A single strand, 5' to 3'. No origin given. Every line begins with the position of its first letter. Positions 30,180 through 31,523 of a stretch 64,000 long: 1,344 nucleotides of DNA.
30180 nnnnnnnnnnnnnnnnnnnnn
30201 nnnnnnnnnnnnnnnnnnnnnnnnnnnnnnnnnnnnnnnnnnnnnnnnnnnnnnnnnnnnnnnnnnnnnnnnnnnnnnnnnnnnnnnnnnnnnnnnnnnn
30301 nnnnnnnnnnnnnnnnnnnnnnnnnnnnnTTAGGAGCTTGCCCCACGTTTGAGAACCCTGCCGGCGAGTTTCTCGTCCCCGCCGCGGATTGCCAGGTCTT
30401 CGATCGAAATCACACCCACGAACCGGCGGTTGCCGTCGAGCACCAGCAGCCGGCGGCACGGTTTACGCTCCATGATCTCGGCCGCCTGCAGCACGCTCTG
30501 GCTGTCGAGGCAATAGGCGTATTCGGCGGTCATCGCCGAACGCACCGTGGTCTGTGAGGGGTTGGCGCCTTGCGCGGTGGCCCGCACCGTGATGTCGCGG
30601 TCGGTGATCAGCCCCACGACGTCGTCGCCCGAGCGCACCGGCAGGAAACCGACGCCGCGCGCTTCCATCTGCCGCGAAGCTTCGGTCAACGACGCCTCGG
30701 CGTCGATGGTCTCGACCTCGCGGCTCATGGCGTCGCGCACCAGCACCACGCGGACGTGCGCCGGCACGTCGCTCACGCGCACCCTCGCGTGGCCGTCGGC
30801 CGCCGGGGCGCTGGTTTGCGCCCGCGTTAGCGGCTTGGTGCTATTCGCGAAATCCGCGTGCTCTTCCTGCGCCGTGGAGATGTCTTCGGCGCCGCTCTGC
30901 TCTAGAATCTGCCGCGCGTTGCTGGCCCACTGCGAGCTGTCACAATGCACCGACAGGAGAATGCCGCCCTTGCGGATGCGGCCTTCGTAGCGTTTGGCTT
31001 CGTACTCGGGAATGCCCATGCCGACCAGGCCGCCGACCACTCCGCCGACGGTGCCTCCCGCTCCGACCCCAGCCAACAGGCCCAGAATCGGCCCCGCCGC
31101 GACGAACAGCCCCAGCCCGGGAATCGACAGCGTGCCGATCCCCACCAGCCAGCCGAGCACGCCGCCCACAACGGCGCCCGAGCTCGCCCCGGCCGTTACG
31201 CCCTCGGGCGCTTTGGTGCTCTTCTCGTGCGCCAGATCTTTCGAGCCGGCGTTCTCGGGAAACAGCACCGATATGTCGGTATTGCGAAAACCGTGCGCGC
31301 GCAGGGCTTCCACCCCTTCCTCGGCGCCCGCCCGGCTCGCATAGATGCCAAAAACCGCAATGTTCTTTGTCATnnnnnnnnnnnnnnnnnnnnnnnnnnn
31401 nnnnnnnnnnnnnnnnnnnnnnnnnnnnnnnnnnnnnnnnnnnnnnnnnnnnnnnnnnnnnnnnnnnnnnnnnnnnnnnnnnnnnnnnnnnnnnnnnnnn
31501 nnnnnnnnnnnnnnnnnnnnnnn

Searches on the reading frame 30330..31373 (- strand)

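Call 3: search_protein_families(library=pfam, proteins=[window:30330-31373:-], max_evalue=1)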
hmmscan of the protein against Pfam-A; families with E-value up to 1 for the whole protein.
window:30330-31373:- (347 aa): 4 families
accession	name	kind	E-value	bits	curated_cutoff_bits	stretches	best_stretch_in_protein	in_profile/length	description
PF00571.33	CBS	-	1.6e-22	80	24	2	212-261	1-51/57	CBS domain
PF11181.13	YflT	-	1.1e-05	26.3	26.2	1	9-76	4-69/99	Heat induced stress protein YflT domain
PF11821.13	ActD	-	2.4e-05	24.5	25.7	1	113-166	115-169/170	Alternative complex III, ActD subunit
PF03239.20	FTR1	-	0.068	12.9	25.3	1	59-107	156-204/284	Iron permease FTR1 family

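Call 67: search_protein_families(library=ncbifam, proteins=[window:30330-31373:-], max_evalue=0.001)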
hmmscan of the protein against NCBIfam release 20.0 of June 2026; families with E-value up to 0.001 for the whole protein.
window:30330-31373:- (347 aa): 11 families
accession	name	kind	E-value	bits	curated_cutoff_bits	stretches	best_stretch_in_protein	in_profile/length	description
TIGR00393.1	kpsF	subfamily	5.3e-10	39.3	203.7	1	210-322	155-267/268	KpsF/GutQ family sugar-phosphate isomerase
NF041552.1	TF_PrdR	equivalog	4.4e-08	31.9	795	1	209-327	5-121/577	sigma-54 dependent transcriptional regulator PrdR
TIGR01302.1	IMP_dehydrog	equivalog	6.4e-08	31.9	481.5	1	211-328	81-197/450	IMP dehydrogenase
NF053863.1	DS11_antiphage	equivalog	1.4e-07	30.9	260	1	194-328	60-189/305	CBS domain-containing anti-phage protein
NF011447.0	PRK14869.2-3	equivalog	2.4e-07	29.8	522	1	202-278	58-136/540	putative manganese-dependent inorganic diphosphatase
NF011443.0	PRK14869.1-5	equivalog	2.7e-07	29.4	335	0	212-264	71-124/546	putative manganese-dependent inorganic diphosphatase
NF038279.1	TF_CBS_SpxR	exception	1.1e-05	24.3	600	0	198-263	237-303/427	CBS-HotDog domain-containing transcription factor SpxR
NF008581.0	PRK11543.1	equivalog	4.5e-05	22.6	481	1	218-328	207-316/321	arabinose-5-phosphate isomerase GutQ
NF053603.1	HhpR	exception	0.00019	20.7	520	0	212-261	224-274/282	CBS domain-containing high hydrostatic pressure regulator HhpR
NF041569.1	A-tRNAntase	equivalog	0.00047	18.5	1440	1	212-327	311-422/880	A-adding tRNA nucleotidyltransferase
NF011440.0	PRK14869.1-2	equivalog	0.00057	18.6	746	0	290-328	82-120/541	putative manganese-dependent inorganic diphosphatase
